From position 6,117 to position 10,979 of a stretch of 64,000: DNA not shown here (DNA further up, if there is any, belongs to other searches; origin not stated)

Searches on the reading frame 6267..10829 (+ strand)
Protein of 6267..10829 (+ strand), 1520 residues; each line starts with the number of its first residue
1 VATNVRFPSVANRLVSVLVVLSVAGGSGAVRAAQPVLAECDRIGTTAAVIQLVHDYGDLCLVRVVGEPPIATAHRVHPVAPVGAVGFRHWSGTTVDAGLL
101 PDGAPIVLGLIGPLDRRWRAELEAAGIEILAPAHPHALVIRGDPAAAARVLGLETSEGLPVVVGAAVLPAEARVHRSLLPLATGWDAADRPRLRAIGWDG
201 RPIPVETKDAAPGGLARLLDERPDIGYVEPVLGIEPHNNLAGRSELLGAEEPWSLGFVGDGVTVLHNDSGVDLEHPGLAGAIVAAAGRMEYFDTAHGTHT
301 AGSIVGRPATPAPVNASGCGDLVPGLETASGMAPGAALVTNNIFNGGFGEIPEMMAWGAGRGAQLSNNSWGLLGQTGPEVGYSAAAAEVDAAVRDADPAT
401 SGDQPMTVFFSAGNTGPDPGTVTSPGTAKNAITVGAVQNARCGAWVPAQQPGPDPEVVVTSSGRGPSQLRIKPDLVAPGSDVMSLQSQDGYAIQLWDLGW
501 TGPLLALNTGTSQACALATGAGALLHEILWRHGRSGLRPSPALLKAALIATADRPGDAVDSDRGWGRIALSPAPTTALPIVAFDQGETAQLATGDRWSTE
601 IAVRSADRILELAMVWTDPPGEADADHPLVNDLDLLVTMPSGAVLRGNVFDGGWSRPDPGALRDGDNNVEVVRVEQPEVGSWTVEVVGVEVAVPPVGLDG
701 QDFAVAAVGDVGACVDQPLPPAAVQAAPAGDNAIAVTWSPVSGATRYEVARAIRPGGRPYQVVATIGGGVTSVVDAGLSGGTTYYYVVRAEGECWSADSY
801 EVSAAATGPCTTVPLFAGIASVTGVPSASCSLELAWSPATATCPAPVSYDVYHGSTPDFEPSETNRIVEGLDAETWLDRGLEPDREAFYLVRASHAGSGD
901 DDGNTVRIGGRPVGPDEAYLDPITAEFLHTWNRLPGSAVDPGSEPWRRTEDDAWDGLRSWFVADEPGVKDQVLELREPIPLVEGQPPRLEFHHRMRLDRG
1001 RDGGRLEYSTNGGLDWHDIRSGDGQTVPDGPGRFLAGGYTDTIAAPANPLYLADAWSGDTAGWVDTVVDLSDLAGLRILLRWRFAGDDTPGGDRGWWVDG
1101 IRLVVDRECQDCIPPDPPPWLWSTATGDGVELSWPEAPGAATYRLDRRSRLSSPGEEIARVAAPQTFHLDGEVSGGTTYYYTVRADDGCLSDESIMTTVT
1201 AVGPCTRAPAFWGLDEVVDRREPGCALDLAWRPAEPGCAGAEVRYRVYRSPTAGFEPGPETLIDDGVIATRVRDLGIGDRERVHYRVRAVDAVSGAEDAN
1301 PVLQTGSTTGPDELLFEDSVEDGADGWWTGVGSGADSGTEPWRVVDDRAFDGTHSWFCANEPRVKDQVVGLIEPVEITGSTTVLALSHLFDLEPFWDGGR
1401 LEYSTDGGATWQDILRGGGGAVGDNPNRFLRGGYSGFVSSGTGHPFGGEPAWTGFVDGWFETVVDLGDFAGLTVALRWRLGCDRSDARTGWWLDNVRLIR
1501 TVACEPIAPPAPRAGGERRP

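Call 91: search_protein_families(library=pfam, proteins=[window:6267-10829:+], max_evalue=0.00001)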
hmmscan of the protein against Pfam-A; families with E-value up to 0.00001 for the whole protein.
window:6267-10829:+ (1520 aa): 2 families
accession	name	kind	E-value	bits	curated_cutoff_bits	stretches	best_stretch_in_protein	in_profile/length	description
PF00082.27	Peptidase_S8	-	2.7e-31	109.4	21.8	1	259-566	1-288/288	Subtilase family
PF20773.4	InhA-like_MAM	-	5.4e-11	42.8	26.9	0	1352-1498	37-162/191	Immune inhibitor A-like, MAM domain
